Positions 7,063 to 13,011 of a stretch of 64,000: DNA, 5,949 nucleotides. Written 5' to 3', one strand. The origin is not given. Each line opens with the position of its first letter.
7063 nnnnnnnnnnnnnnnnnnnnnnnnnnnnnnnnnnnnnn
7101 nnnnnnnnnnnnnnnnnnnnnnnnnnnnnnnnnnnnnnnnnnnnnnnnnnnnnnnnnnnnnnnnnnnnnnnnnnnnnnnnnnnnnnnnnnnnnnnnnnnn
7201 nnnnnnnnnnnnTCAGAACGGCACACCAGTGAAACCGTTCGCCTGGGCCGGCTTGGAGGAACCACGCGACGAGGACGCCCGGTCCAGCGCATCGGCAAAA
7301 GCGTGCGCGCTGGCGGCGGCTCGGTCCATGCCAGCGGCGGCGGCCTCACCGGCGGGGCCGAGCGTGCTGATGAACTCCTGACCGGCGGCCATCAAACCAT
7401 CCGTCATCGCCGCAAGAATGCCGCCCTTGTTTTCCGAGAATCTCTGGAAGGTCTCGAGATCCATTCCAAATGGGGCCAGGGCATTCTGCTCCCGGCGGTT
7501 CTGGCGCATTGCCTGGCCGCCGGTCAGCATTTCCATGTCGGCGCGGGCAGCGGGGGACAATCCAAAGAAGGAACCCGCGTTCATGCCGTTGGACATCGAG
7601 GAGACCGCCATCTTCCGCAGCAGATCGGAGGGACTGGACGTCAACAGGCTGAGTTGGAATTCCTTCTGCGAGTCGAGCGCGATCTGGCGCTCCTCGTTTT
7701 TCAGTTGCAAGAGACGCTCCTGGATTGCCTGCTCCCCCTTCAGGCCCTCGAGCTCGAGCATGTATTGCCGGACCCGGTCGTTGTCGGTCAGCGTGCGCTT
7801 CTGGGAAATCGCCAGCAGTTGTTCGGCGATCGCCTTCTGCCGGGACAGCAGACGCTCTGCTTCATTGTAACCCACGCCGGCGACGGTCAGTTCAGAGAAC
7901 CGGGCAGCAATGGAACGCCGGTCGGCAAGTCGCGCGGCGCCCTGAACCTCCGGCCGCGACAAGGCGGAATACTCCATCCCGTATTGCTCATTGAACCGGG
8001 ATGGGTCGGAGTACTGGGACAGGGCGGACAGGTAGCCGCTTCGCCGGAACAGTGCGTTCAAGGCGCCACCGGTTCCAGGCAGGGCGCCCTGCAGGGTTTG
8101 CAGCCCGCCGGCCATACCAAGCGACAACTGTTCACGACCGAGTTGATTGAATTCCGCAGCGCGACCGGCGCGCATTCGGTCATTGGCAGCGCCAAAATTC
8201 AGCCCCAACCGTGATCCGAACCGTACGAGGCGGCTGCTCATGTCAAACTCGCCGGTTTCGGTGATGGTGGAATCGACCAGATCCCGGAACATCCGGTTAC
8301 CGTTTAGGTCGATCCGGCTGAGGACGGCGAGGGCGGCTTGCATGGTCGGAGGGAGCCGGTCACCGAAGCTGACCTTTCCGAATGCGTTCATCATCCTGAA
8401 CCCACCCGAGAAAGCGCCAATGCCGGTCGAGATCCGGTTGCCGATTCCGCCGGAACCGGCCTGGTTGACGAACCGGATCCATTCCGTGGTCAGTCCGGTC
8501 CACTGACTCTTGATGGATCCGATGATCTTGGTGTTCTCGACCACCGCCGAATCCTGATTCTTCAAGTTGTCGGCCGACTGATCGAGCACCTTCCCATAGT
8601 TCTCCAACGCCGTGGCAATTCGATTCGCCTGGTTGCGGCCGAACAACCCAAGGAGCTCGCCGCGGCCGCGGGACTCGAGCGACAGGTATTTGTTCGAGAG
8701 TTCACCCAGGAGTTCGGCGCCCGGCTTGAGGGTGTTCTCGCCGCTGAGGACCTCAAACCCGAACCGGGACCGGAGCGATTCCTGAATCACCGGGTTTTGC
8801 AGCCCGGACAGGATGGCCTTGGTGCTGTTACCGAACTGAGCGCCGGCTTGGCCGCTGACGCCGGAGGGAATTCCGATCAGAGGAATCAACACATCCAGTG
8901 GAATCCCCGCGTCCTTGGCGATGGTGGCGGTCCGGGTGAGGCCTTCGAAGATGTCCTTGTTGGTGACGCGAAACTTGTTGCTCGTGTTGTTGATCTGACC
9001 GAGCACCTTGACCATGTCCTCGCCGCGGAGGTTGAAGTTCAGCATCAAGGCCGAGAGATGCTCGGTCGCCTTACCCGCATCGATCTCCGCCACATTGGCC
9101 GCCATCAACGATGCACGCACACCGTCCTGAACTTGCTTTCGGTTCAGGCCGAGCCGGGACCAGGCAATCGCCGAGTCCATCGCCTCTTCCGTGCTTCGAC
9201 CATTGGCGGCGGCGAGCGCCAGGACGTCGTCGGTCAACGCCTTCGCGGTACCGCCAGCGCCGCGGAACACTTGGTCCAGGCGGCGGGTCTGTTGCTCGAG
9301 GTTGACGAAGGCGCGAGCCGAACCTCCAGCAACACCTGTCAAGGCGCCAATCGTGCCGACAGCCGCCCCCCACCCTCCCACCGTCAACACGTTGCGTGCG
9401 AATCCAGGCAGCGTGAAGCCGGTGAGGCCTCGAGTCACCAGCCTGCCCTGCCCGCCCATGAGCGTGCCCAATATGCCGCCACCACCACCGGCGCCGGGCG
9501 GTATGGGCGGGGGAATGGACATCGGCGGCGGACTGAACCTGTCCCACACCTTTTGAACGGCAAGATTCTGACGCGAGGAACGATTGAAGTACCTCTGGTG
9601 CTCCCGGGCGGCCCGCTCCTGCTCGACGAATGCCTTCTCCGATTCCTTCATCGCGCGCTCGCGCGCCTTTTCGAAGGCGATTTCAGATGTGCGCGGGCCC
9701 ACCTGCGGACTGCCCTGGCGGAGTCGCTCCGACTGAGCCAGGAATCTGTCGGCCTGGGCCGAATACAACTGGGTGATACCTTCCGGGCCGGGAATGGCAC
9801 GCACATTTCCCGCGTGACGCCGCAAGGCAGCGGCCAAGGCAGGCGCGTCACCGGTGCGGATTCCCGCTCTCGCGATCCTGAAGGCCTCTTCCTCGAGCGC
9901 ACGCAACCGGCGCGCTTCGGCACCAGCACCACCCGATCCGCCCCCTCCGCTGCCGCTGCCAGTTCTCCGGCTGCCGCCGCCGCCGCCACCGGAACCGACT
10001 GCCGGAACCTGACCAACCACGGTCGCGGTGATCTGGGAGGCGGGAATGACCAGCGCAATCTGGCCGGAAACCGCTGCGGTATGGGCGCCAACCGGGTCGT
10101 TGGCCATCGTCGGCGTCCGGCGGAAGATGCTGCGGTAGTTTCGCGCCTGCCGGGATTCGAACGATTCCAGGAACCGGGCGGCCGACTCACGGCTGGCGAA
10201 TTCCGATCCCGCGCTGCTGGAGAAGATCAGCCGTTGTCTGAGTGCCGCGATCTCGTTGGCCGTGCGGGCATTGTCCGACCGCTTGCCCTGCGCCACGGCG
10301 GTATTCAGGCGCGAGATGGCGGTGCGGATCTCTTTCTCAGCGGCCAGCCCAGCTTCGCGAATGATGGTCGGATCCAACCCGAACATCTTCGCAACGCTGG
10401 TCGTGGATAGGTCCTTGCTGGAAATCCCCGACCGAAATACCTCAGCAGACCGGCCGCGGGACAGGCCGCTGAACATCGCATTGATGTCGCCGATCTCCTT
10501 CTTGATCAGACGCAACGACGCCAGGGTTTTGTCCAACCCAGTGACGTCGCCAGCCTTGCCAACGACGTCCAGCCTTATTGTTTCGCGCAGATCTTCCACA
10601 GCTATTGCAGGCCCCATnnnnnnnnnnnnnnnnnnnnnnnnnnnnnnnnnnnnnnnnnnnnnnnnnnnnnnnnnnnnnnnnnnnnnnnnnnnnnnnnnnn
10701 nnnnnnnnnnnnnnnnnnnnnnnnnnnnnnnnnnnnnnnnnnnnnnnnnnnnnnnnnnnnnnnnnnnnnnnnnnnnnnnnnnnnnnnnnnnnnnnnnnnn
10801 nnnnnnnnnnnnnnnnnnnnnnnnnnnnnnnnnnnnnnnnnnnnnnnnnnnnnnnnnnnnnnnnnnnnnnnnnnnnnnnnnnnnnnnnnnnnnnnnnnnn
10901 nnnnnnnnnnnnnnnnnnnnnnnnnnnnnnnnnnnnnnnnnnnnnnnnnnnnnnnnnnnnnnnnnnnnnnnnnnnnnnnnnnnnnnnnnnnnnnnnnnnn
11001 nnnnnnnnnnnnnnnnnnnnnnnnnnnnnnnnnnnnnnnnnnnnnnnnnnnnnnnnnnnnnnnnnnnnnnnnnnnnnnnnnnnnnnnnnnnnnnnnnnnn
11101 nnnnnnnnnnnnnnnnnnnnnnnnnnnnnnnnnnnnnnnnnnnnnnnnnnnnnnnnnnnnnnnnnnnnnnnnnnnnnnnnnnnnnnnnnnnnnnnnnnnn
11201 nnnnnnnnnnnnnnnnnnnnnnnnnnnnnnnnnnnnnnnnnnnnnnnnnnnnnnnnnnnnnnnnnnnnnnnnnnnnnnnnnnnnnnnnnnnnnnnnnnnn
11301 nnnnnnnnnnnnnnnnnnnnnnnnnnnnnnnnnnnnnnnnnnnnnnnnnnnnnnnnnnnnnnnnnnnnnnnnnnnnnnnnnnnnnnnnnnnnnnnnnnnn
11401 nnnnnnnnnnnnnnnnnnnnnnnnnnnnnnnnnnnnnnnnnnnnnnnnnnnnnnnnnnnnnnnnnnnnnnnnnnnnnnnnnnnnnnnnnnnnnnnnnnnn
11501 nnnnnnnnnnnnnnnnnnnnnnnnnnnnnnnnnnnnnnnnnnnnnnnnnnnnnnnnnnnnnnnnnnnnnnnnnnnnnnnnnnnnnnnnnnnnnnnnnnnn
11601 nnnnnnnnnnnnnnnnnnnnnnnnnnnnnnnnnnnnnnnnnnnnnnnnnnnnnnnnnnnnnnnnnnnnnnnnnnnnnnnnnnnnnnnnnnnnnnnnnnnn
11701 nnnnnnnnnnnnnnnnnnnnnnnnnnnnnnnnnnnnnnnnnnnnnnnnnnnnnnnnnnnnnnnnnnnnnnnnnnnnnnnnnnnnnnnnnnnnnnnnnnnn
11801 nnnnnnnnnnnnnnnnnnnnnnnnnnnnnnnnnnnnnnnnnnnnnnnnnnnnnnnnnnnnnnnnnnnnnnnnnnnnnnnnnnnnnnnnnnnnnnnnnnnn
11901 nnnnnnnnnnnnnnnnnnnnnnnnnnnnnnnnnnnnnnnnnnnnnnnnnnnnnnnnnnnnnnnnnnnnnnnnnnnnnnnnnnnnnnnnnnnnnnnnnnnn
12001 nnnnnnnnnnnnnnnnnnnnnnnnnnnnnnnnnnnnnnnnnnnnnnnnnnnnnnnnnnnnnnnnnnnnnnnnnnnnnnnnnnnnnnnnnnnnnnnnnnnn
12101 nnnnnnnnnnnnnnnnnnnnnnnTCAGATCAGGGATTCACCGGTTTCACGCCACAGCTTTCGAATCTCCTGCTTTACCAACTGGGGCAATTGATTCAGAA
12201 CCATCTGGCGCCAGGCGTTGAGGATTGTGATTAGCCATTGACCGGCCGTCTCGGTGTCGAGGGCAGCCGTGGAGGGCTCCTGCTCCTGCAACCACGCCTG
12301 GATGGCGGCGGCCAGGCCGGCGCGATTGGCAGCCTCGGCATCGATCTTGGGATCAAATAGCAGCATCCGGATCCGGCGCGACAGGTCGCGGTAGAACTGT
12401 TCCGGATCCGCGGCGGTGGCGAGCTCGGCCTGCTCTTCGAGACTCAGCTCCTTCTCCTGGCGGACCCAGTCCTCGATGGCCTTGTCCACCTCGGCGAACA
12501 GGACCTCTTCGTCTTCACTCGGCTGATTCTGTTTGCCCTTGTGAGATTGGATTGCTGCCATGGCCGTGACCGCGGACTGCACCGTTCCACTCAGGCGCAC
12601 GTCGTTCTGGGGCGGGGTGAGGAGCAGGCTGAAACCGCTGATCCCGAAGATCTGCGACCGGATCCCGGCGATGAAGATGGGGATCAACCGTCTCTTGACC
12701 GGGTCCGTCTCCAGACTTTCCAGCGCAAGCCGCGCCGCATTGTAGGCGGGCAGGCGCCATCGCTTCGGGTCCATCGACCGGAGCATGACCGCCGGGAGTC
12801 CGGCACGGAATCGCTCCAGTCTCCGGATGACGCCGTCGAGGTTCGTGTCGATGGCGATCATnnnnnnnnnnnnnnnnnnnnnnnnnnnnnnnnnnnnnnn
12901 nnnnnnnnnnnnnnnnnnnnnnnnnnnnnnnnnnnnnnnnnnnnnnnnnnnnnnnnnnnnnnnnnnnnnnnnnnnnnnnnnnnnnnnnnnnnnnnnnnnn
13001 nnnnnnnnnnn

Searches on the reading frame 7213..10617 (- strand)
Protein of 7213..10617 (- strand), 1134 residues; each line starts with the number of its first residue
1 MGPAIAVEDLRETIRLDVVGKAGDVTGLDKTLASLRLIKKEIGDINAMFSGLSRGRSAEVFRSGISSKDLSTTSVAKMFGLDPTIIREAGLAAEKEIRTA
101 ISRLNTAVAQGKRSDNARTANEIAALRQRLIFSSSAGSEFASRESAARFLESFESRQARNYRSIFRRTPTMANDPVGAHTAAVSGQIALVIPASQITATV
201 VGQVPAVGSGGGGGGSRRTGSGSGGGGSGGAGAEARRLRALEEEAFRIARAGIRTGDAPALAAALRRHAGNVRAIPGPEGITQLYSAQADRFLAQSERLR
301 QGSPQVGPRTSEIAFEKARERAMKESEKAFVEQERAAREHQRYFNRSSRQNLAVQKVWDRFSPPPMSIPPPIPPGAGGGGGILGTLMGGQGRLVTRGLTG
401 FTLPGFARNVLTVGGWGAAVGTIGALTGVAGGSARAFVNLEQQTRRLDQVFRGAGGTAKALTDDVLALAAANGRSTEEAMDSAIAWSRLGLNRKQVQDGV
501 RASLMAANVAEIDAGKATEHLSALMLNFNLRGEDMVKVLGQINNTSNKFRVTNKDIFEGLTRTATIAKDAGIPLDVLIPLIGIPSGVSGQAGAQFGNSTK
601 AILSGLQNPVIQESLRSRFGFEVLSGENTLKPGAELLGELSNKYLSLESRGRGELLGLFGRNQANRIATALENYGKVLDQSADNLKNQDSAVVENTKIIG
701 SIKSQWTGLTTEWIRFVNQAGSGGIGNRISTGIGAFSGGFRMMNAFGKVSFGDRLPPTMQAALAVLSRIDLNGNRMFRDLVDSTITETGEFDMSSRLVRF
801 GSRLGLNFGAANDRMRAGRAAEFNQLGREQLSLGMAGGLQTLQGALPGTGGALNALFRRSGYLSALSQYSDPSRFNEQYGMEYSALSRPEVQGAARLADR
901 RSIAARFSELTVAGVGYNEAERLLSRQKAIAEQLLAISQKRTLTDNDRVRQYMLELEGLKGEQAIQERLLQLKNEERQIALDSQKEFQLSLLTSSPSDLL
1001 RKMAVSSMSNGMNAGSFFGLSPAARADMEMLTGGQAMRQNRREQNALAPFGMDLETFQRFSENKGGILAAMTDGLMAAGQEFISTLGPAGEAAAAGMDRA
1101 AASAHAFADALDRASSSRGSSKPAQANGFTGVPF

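Call 11: search_protein_families(library=pfam, proteins=[window:7213-10617:-], max_evalue=0.01)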
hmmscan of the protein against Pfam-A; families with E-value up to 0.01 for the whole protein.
window:7213-10617:- (1134 aa): 1 family
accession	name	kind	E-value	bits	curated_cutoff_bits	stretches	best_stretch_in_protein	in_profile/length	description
PF10145.14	PhageMin_Tail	-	3.6e-21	76.4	33.2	1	464-653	3-193/201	Phage-related minor tail protein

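Call 12: search_protein_families(library=phrogs, proteins=[window:7213-10617:-], max_evalue=0.01)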
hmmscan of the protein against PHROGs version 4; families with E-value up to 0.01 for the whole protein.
window:7213-10617:- (1134 aa): 11 families
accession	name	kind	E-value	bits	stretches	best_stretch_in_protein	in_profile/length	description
phrog_4211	-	tail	5.8e-28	97.6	1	460-733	635-912/2625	tail length tape measure protein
phrog_991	-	tail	7.4e-21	74.5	1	411-745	272-608/1966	tail length tape measure protein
phrog_28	-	tail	3.7e-20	73.1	1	415-716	261-565/1228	tail length tape measure protein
phrog_14917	-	tail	1.3e-19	70.2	1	434-763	334-664/2249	tail length tape measure protein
phrog_1272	-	tail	2.6e-17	62.9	1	420-692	246-521/1606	tail length tape measure protein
phrog_1533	-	tail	3.6e-15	55.6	1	403-712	219-536/1688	tail length tape measure protein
phrog_4704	-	tail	2.1e-11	44.2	1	425-646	207-430/625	tail length tape measure protein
phrog_5448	-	tail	2.1e-11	42.5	1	457-699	300-571/3103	tail length tape measure protein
phrog_14441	-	tail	1.3e-09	39.1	1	420-573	62-214/241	tail length tape measure protein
phrog_167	-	tail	1.5e-08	33.8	1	419-854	272-658/1555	tail length tape measure protein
phrog_34405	-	tail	1.4e-05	23.2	1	409-605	142-343/2675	tail length tape measure protein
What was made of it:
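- On Siphophage major tail (tube) protein, for residues 1-160 of the 397-aa protein: The gene lies in the same operon-like block, 4 kb upstream of the TMP gene 7213-10617 (PhageMin_Tail E 3.6e-21; calls 11, 12).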

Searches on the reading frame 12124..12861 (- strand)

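Call 9: search_protein_families(library=pfam, proteins=[window:12124-12861:-], max_evalue=0.1)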
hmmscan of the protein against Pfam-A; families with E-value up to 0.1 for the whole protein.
window:12124-12861:- (245 aa): 0 families

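Call 10: search_protein_families(library=phrogs, proteins=[window:12124-12861:-], max_evalue=0.1)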
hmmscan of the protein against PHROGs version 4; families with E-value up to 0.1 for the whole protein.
window:12124-12861:- (245 aa): 1 family
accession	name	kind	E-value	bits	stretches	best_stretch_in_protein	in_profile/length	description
phrog_20353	-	unknown function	0.05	14.3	0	29-54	18-48/60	-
